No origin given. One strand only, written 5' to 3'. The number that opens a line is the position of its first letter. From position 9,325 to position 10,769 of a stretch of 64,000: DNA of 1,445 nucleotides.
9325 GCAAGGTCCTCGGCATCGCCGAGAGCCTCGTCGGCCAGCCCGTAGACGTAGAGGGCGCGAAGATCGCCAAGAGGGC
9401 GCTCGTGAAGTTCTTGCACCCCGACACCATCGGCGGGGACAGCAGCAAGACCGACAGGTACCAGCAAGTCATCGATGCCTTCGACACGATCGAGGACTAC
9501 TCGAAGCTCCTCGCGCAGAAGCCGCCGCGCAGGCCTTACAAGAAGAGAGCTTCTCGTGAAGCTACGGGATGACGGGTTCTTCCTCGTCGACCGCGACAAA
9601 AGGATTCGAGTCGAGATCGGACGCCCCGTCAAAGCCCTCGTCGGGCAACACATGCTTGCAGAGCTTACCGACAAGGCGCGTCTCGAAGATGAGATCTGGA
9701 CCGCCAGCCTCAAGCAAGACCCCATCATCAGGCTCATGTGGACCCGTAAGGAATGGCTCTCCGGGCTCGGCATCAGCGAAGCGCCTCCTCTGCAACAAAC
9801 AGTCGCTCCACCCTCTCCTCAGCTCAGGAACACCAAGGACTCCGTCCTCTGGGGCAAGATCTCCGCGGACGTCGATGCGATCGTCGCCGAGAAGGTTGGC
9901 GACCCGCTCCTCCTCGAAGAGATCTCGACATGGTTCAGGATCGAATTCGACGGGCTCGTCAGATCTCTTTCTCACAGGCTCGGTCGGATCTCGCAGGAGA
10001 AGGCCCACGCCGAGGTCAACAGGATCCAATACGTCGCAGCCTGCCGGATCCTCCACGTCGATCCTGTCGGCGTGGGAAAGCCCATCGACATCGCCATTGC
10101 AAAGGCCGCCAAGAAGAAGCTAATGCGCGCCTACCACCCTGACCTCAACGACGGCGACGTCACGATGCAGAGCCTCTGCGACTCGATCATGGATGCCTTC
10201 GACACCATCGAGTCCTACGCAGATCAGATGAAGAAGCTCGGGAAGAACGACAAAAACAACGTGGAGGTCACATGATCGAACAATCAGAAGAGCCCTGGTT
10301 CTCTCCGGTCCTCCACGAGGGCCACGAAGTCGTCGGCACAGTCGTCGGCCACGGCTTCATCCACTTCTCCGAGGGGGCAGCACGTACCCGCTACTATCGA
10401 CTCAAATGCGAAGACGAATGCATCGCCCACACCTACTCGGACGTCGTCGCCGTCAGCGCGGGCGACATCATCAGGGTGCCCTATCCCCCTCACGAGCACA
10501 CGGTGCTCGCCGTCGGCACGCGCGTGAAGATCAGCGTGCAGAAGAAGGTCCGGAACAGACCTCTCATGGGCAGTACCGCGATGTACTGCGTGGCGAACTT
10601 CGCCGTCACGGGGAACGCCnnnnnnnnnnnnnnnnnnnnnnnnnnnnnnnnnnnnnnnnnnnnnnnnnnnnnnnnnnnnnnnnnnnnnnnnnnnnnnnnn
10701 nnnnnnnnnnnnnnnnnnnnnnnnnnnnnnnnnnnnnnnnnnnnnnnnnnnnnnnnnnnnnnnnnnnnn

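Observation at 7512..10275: Three tandem paralogous J-domain proteins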

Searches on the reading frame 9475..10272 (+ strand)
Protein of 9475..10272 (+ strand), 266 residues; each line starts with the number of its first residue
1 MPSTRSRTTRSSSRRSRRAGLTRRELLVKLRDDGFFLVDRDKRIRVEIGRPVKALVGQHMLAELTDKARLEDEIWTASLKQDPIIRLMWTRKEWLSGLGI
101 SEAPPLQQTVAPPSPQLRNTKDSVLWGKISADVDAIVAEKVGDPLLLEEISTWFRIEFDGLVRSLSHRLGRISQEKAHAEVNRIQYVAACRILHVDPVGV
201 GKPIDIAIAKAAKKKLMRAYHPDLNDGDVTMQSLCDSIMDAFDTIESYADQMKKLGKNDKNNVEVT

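Call 4: search_protein_families(library=pfam, proteins=[window:9475-10272:+], max_evalue=1)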
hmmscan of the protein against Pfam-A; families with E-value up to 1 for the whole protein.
window:9475-10272:+ (266 aa): 1 family
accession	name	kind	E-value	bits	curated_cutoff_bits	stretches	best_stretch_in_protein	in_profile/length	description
PF00226.36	DnaJ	-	0.11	13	27.8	1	210-245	18-53/63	DnaJ domain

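Call 26: search_protein_families(library=phrogs, proteins=[window:9556-10272:+], max_evalue=0.01)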
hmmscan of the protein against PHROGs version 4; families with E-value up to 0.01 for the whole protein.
window:9556-10272:+ (239 aa): 1 family
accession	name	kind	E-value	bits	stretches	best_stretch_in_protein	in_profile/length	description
phrog_31004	-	unknown function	0.0045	18.3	0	171-224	7-60/156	-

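Call 71: search_protein_families(library=padloc, proteins=[window:9556-10272:+], max_evalue=0.01)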
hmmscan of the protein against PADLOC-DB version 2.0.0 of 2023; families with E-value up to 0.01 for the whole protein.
window:9556-10272:+ (239 aa): 0 families

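Call 75: search_protein_families(library=ncbifam, proteins=[window:9556-10272:+], max_evalue=0.01)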
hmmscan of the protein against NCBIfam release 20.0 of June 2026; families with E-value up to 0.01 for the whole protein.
window:9556-10272:+ (239 aa): 0 families

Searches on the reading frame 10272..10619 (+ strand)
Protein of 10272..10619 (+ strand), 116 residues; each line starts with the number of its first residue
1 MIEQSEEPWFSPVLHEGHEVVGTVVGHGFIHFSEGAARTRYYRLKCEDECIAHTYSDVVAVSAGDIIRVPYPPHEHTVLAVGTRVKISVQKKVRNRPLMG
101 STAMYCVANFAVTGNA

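Call 4: search_protein_families(library=pfam, proteins=[window:10272-10619:+], max_evalue=1)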
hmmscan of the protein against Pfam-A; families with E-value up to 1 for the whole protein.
window:10272-10619:+ (116 aa): 1 family
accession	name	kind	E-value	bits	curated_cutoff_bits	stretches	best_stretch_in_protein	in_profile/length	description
PF22980.2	Myb_DNA-bind_8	-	0.19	11.5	27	1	33-45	33-45/50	Myb-like DNA-binding domain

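Call 26: search_protein_families(library=phrogs, proteins=[window:10272-10619:+], max_evalue=0.01)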
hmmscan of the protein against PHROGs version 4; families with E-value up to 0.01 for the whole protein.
window:10272-10619:+ (116 aa): 0 families
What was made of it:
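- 10272..10622 (+): 116-aa ORF whose start overlaps the end of C by 4 nt. It is the last gene of the + strand run before the tRNA bank. No family hit (calls 4, 26).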

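Call 71: search_protein_families(library=padloc, proteins=[window:10272-10619:+], max_evalue=0.01)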
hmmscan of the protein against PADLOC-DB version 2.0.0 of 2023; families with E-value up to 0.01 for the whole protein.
window:10272-10619:+ (116 aa): 0 families
